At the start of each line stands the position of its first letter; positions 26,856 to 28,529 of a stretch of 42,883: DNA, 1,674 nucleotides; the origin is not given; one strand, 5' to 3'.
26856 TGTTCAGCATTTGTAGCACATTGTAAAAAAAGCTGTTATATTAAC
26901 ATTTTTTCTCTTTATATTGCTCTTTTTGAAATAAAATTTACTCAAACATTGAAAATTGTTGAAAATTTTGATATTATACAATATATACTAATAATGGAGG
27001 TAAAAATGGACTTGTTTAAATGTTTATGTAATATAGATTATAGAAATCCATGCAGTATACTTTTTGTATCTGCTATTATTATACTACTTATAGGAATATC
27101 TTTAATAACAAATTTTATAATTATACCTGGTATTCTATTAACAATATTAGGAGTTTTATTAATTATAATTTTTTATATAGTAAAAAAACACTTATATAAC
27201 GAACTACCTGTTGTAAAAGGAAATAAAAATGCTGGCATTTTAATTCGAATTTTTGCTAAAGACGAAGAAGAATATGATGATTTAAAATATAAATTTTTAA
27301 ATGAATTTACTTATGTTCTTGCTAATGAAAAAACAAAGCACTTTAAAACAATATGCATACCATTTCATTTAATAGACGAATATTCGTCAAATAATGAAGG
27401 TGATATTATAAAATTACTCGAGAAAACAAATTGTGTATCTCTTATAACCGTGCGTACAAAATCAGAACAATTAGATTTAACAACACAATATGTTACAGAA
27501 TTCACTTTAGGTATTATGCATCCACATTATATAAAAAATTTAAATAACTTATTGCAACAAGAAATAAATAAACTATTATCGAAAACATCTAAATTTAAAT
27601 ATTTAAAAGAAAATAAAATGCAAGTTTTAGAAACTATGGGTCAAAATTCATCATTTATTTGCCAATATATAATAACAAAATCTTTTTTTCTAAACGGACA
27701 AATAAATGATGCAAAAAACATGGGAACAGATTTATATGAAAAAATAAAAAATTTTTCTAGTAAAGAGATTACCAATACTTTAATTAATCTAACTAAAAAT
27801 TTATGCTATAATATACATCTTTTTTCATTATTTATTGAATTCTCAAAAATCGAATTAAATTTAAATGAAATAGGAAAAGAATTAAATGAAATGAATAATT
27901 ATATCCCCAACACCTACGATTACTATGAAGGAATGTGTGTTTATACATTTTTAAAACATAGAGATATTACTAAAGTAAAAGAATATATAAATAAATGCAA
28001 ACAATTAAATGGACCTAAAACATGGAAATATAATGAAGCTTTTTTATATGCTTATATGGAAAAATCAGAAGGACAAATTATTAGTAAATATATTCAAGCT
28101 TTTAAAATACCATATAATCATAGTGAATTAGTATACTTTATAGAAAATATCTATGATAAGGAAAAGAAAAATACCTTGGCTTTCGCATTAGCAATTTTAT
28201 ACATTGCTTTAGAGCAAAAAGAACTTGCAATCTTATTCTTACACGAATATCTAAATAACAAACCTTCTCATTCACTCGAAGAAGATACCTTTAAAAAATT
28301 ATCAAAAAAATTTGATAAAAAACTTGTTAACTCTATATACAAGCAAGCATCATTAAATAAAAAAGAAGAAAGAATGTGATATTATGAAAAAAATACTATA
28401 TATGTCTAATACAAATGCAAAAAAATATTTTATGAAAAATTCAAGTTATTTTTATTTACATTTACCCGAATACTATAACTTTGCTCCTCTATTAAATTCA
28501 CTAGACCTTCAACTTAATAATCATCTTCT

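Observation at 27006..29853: Candidate uncharacterised RT-based defence module: 2TM/helical-repeat protein translationally coupled to a UG/Abi-style reverse transcriptase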

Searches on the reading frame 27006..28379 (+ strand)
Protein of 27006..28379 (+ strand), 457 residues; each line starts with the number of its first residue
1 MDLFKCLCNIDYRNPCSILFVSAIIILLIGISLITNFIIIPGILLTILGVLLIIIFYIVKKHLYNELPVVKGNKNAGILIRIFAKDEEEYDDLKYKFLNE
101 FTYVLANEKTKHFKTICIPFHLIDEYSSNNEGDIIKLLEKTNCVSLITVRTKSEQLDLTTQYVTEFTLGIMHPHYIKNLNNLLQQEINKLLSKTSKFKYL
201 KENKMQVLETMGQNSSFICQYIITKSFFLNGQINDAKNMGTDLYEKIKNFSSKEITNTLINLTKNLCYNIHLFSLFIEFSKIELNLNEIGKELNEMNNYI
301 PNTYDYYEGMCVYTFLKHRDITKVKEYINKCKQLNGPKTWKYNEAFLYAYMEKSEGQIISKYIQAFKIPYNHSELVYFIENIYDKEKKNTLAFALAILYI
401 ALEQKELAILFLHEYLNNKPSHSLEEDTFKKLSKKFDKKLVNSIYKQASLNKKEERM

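Call 3: search_protein_families(library=pfam, proteins=[window:27006-28379:+], max_evalue=0.1)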
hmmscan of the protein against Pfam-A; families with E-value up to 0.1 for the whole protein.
window:27006-28379:+ (457 aa): 0 families

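Call 4: search_protein_families(library=padloc, proteins=[window:27006-28379:+], max_evalue=0.1)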
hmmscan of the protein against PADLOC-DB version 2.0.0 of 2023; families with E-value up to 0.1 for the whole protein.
window:27006-28379:+ (457 aa): 0 families

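Call 5: search_protein_families(library=ncbifam, proteins=[window:27006-28379:+], max_evalue=0.1)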
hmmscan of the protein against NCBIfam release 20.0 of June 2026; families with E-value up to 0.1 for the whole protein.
window:27006-28379:+ (457 aa): 0 families

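Call 7: search_solved_structures(query=window:27006-28379:+, max_evalue=10)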
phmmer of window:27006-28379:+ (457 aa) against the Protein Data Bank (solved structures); distinct sequences matched with E-value up to 10: 2.
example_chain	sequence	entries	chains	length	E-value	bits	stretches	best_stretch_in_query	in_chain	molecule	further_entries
3gi8_C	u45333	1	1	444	0.43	12.8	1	17-79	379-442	Uncharacterized protein MJ0609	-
3gi9_C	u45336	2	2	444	0.44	12.7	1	17-79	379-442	Uncharacterized protein MJ0609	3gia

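Call 9: find_homologous_proteins(query=window:27006-28379:+, max_evalue=0.001)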
Query window:27006-28379:+ (457 aa): 6 proteins with E <= 0.001 among 8000 candidates.
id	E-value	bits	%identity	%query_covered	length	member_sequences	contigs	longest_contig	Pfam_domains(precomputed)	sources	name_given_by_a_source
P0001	2.1e-295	997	100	100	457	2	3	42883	-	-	-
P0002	2.7e-94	335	42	87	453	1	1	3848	-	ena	-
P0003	2.5e-87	312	41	97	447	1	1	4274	-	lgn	-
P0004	1.8e-84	302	41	97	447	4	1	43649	-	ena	-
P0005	3.1e-81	292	40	93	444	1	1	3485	-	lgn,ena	-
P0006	1.2e-75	273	39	83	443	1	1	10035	-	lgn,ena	-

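Call 11: find_encoding_contigs(protein=P0004, flank=8000, max_places=3)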
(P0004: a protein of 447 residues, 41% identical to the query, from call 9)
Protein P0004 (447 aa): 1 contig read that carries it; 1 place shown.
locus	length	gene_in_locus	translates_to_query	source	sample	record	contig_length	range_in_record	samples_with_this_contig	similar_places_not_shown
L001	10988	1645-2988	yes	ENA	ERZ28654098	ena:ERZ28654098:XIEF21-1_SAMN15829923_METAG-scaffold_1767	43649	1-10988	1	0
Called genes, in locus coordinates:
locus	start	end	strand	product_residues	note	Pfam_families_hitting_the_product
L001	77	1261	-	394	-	PF01076:Mob_Pre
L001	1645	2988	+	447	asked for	-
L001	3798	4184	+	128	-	-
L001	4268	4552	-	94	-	-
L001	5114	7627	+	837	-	PF02518:HATPase_c, PF13589:HATPase_c_3, PF01119:DNA_mis_repair, PF08676:MutL_C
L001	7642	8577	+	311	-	PF01745:IPT, PF07728:AAA_5 (faint), PF01715:IPPT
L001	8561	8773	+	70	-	-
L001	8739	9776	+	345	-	PF26018:BSH_RND_rel (weak), PF26012:HH_RND_rel, PF26011:Beta-barrel_RND_rel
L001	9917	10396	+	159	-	PF04472:SepF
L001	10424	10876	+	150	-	PF05103:DivIVA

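Call 12: find_encoding_contigs(protein=P0006, flank=8000, max_places=3)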
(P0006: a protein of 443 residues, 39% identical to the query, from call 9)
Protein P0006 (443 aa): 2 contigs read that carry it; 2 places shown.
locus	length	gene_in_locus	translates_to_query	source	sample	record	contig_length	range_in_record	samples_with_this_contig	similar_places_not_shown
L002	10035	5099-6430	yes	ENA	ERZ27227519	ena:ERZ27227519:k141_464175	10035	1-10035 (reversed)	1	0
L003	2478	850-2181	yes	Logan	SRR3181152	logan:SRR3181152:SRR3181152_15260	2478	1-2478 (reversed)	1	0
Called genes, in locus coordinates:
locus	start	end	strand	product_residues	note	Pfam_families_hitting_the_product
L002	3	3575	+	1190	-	?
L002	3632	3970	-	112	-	PF19553:DUF6076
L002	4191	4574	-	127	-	-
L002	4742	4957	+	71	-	-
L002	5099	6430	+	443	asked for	-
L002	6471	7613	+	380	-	-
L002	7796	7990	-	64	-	-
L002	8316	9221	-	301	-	PF28123:DUF8370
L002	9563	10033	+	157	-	?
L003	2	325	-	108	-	?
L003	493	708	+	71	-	-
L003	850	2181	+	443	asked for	-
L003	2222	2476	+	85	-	?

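Call 13: find_encoding_contigs(protein=P0002, flank=5000, max_places=3)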
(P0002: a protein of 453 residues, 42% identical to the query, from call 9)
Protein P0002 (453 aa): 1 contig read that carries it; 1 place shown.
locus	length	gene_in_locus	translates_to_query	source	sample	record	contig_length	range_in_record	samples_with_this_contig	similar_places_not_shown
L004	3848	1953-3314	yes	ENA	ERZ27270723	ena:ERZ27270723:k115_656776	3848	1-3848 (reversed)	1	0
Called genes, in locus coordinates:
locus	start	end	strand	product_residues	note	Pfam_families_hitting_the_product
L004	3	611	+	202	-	?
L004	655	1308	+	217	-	-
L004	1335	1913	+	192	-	-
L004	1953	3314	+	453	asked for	-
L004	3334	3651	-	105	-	PF20369:DUF6664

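Call 14: find_encoding_contigs(protein=P0003, flank=5000, max_places=3)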
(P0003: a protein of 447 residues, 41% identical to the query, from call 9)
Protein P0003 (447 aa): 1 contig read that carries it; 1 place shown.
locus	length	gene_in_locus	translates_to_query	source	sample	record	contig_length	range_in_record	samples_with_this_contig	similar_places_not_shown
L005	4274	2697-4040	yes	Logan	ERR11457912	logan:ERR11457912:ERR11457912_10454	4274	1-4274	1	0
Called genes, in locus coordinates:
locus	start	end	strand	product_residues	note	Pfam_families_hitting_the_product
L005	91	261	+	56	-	PF12728:HTH_17 (weak)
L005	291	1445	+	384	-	PF00069:Pkinase, PF07714:PK_Tyr_Ser-Thr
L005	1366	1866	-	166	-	-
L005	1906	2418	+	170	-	-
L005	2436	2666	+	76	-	-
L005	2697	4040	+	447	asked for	-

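Call 15: find_encoding_contigs(protein=P0005, flank=5000, max_places=3)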
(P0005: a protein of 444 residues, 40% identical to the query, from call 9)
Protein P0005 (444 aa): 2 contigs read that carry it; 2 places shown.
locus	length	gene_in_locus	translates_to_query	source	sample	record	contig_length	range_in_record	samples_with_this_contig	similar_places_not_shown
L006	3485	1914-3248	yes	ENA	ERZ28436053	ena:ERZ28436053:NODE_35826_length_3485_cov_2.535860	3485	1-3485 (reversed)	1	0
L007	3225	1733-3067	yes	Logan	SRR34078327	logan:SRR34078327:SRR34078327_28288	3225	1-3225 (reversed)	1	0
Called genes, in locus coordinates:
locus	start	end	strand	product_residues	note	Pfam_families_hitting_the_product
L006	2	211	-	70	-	?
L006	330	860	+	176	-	PF09504:RE_Bsp6I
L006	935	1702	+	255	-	PF00145:DNA_methylase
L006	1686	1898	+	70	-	PF00145:DNA_methylase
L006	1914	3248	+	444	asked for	-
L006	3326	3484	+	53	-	?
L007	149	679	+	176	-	PF09504:RE_Bsp6I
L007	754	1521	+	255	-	PF00145:DNA_methylase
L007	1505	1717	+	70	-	PF00145:DNA_methylase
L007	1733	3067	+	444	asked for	-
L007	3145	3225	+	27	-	?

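Call 17: search_protein_families(library=padloc, proteins=[L002:6471-7613:+, L002:4742-4957:+, L004:655-1308:+, L004:1335-1913:+, L005:1906-2418:+, L005:2436-2666:+, L001:3798-4184:+, P0004, P0006], max_evalue=0.01)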
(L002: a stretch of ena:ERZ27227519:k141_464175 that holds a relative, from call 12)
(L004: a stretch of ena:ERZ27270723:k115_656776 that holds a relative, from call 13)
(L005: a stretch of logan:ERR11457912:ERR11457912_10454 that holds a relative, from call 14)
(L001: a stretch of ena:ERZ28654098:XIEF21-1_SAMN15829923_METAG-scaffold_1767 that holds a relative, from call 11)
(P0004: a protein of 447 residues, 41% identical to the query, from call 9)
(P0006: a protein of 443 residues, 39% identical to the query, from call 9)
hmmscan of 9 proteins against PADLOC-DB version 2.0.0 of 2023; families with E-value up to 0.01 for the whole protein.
L002:6471-7613:+ (380 aa): 0 families

L002:4742-4957:+ (71 aa): 0 families

L004:655-1308:+ (217 aa): 0 families

L004:1335-1913:+ (192 aa): 0 families

L005:1906-2418:+ (170 aa): 0 families

L005:2436-2666:+ (76 aa): 0 families

L001:3798-4184:+ (128 aa): 0 families

P0004 (447 aa): 1 family
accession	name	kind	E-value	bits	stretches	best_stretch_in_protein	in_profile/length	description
PDLC03333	MTase_II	-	0.0065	13.1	0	85-232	319-467/544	Type II methyltransferase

P0006 (443 aa): 0 families

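Call 18: search_protein_families(library=pfam, proteins=[L002:6471-7613:+, L002:4742-4957:+, L004:655-1308:+, L004:1335-1913:+, L005:1906-2418:+, L005:2436-2666:+, L001:3798-4184:+, L002:3-3575:+], max_evalue=0.01)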
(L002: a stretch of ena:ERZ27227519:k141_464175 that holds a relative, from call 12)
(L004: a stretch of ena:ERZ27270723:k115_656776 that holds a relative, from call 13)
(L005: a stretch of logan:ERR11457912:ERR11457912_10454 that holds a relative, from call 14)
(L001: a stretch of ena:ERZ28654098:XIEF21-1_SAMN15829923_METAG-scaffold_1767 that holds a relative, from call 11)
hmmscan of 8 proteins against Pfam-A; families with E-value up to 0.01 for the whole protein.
L002:6471-7613:+ (380 aa): 0 families

L002:4742-4957:+ (71 aa): 0 families

L004:655-1308:+ (217 aa): 0 families

L004:1335-1913:+ (192 aa): 0 families

L005:1906-2418:+ (170 aa): 0 families

L005:2436-2666:+ (76 aa): 0 families

L001:3798-4184:+ (128 aa): 0 families

L002:3-3575:+ (1190 aa): 1 family
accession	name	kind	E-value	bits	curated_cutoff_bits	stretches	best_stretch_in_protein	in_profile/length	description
PF00782.25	DSPc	-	0.00019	21.7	33.5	1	202-312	19-128/133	Dual specificity phosphatase, catalytic domain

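Call 24: find_related_loci(query=A1, collection=genome_contigs, flank=6000)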
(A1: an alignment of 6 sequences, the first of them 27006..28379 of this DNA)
Query A1 (457 aa) in genome_contigs; peptide patterns used: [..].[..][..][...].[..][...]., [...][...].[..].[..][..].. (x = any residue, [..] = any of these).
122 stretches matched a pattern; 3 encode a relative of the query (tblastn E <= 1e-3); 3 distinct loci.
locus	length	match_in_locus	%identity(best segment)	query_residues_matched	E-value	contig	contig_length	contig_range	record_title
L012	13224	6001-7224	42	34-441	3e-93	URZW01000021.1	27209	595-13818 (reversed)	uncultured Clostridium sp. isolate UMGS1516 genome assembly, contig: NODE_1315_length_27209_cov_7.040915, whole genome s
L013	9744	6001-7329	40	1-444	2e-92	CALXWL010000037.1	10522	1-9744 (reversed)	MAG: uncultured Clostridia bacterium isolate BRZ_ET__bin110 genome assembly, contig: BRZ_ET__NODE_8472_length_10522_cov_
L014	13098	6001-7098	25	47-408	4e-10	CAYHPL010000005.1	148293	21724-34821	MAG TPA_asm: uncultured Chitinophagales bacterium isolate ERP119705_co15_15 genome assembly, contig: NODE_36_length_1482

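Call 25: find_related_loci(query=A1, collection=viral_contigs, flank=6000)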
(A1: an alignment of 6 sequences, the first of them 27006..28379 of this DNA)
Query A1 (457 aa) in viral_contigs; peptide patterns used: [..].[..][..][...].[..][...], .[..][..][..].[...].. (x = any residue, [..] = any of these).
600 stretches matched a pattern, but none encodes a relative of the query by tblastn (E <= 1e-3).

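Call 51: search_protein_representatives(alignment_id=A1)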
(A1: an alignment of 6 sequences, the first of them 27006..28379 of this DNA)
Query: 6 sequences, 447 profile positions. Proteins with E-value up to 0.001 (for the whole library): 807; up to 1e-10: 528; up to 1e-30: 112. The best 150 are listed.
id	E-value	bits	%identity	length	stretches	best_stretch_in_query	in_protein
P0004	1.8e-214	728.9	-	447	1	1-444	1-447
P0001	4.4e-192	655.1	-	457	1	5-445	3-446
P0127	5.1e-163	559.3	-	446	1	5-445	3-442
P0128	6.1e-158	542.6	-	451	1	1-447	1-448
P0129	9.9e-152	522.1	-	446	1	1-445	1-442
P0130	6.8e-140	483.1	-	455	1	1-445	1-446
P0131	2.2e-111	389.1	-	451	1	8-436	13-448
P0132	4.7e-94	332.0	-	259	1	6-260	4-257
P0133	1.1e-89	317.6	-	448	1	5-434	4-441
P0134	1.1e-77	278.0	-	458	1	4-437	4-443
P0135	1.9e-74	267.3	-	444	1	3-410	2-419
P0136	3.0e-73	263.4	-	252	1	144-331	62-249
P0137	1.3e-72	261.4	-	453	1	3-444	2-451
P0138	1.9e-72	260.8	-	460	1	1-414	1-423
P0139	5.3e-72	259.3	-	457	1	5-423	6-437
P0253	8.4e-29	116.9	-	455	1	5-431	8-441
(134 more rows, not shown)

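Call 52: predict_structure(alignment_id=A1)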
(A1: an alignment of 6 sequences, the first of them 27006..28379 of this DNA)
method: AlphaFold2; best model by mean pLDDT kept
length: 457 residues; sequences in the alignment: 6
mean_pLDDT: 76.1   pTM: 0.64
mean pLDDT of the five models: 76.1, 75.2, 74.3, 72.7, 69.7
residues with pLDDT >= 90: 49; 70-90: 259; 50-70: 130; < 50: 19
segments of 3 or more residues with pLDDT < 50: 1-5, 310-314, 452-457
pLDDT, mean of each block of 10 residues (from residue 1): 49 57 65 59 66 71 78 72 87 89 72 82 85 83 84 66 66 59 72 71 84 84 83 86 86 72 89 78 73 80 53 54 73 67 83 91 80 77 86 94 92 89 86 88 84 47
secondary structure, 60 per line:
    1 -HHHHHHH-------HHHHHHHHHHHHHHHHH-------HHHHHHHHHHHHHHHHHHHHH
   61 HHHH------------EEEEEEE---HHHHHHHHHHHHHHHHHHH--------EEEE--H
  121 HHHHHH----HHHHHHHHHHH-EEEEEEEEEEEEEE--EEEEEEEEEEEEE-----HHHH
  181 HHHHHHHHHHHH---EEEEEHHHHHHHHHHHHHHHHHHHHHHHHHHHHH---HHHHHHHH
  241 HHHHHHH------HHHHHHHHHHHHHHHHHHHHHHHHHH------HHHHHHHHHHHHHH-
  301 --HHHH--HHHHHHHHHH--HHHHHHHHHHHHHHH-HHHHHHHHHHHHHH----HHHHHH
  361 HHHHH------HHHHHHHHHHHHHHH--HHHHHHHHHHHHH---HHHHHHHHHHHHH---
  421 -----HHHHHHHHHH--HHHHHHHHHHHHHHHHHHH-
elements in order: H2-8 H16-32 H40-64 E77-83 H87-105 E114-117 H120-126 H131-141 E143-156 E159-171 H177-192 E196-200 H201-229 H233-247 H254-279 H286-299 H303-306 H309-318 H321-335 H337-350 H355-365 H372-386 H389-401 H405-417 H426-435 H438-456

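Call 56: search_protein_families(library=pfam, alignment_id=A3, max_evalue=0.01)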
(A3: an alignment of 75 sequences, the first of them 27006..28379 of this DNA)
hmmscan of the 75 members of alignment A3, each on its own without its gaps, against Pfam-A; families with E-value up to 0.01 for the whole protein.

A. member 1, window:27006-28379:+ (457 aa): 0 families

B. families by the number of members that match (of 75 scanned): 20 families
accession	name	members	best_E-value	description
PF07719.23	TPR_2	4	1e-05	Tetratricopeptide repeat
PF13371.12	TPR_9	4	0.00037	Tetratricopeptide repeat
PF13431.12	TPR_17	4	0.00045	Tetratricopeptide repeat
PF23300.3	HEAT_Nup120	3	0.0011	Nucleoporin Nup120, HEAT repeats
PF25068.1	ARM_TT21_4th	2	0.00019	Tetratricopeptide repeat protein 21 forth ARM domain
PF13174.12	TPR_6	2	0.0006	Tetratricopeptide repeat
PF14559.12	TPR_19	2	0.00088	Tetratricopeptide repeat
PF13428.12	TPR_14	2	0.002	Tetratricopeptide repeat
PF13424.12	TPR_12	2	0.0034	Tetratricopeptide repeat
PF24838.2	8xMP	1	5e-05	Octameric membrane protein family (8xMP)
PF13181.12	TPR_8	1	7.4e-05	Tetratricopeptide repeat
PF25263.1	DUF7863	1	0.0019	Domain of unknown function (DUF7863)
PF02940.20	mRNA_triPase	1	0.0031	mRNA capping enzyme, beta chain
PF20462.4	DUF6715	1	0.0041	Domain of unknown function (DUF6715)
PF01251.23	Ribosomal_S7e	1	0.0063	Ribosomal protein S7e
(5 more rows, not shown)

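Call 57: search_protein_families(library=padloc, alignment_id=A3, max_evalue=0.01)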
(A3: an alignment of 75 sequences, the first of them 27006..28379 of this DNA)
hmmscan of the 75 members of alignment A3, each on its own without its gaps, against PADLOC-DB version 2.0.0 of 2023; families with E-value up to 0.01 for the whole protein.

A. member 1, window:27006-28379:+ (457 aa): 0 families

B. families by the number of members that match (of 75 scanned): 7 families
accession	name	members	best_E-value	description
PDLC01688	DUF3644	1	0.0017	DUF3644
PDLC04408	PDC-M09B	1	0.0048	-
PDLC00711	Effector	1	0.0058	2TM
PDLC04569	PDC-M30B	1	0.0063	-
PDLC02334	AbiTii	1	0.0064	AbiTii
PDLC03333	MTase_II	1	0.0065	Type II methyltransferase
PDLC04639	PDC-M41B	1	0.0068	-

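Call 58: find_homologous_proteins(query=A3, max_evalue=0.00001)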
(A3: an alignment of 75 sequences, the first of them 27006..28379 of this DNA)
Query A3 (75 sequences) (457 aa, profile of the alignment): 8 proteins with E <= 0.00001 among 8000 candidates.
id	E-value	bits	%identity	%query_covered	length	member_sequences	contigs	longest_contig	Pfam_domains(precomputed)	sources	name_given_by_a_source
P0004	2.1e-139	483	41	97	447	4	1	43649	-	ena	-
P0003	7.5e-137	475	41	97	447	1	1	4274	-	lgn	-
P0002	1.7e-133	464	42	87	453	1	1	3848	-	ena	-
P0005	5.3e-132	459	40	93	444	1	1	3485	-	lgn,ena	-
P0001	3.5e-121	423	100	100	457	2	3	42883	-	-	-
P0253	1.9e-119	417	19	75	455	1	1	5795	-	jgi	jgi:hypothetical protein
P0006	4.9e-119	416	39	83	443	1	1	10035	-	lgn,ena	-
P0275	1.2e-30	125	36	9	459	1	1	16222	-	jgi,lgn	jgi:tetratricopeptide (TPR) repeat protein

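Call 59: find_encoding_contigs(protein=P0275, flank=6000, max_places=2)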
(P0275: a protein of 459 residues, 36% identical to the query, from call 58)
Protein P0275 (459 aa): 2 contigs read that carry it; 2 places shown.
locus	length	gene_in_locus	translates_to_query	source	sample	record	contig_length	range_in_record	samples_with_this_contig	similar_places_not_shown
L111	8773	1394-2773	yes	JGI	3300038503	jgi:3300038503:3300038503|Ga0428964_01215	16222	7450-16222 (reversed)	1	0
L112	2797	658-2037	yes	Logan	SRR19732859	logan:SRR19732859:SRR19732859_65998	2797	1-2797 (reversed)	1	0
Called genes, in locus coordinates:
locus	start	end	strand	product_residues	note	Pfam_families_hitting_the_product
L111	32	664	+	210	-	PF12804:NTP_transf_3 (weak), PF09837:DUF2064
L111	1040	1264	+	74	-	PF09954:DUF2188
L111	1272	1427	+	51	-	-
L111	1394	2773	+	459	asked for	-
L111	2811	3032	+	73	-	-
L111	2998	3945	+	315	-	PF00266:Aminotran_5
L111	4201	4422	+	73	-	-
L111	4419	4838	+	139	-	PF01850:PIN (weak), PF13470:PIN_3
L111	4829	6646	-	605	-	PF00270:DEAD, PF00271:Helicase_C, PF16124:RecQ_Zn_bind, PF09382:RQC, PF00570:HRDC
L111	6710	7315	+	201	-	PF00677:Lum_binding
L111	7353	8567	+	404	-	PF00926:DHBP_synthase, PF00925:GTP_cyclohydro2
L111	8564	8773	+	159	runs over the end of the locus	PF00885:DMRL_synthase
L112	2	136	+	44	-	?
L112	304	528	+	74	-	PF09954:DUF2188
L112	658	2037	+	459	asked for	-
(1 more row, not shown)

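Call 60: find_encoding_contigs(protein=P0253, flank=6000, max_places=2)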
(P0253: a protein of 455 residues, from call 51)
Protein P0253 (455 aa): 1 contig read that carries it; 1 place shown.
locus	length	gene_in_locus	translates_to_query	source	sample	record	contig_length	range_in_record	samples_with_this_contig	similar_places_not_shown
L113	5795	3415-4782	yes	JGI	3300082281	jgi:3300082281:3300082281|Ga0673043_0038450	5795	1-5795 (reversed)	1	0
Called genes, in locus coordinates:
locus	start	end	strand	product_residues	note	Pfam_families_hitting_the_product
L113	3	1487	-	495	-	?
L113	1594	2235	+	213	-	-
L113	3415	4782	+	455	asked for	-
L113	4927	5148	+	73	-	-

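Call 61: find_encoding_contigs(protein=P0131, flank=6000, max_places=2)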
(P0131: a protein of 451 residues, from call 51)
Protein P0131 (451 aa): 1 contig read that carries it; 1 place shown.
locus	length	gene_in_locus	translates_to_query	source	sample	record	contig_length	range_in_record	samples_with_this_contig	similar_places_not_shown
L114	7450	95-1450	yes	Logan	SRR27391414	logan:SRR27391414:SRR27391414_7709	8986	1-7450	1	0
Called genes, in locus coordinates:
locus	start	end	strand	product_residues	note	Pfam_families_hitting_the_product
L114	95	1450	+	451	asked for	-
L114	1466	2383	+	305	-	PF20505:DUF6731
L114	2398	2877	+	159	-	-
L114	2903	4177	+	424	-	PF02368:Big_2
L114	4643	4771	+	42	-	-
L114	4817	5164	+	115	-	PF15919:HicB_lk_antitox, PF21748:UPF0150, PF05534:HicB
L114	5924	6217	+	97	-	-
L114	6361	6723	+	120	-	-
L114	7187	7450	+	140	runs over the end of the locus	-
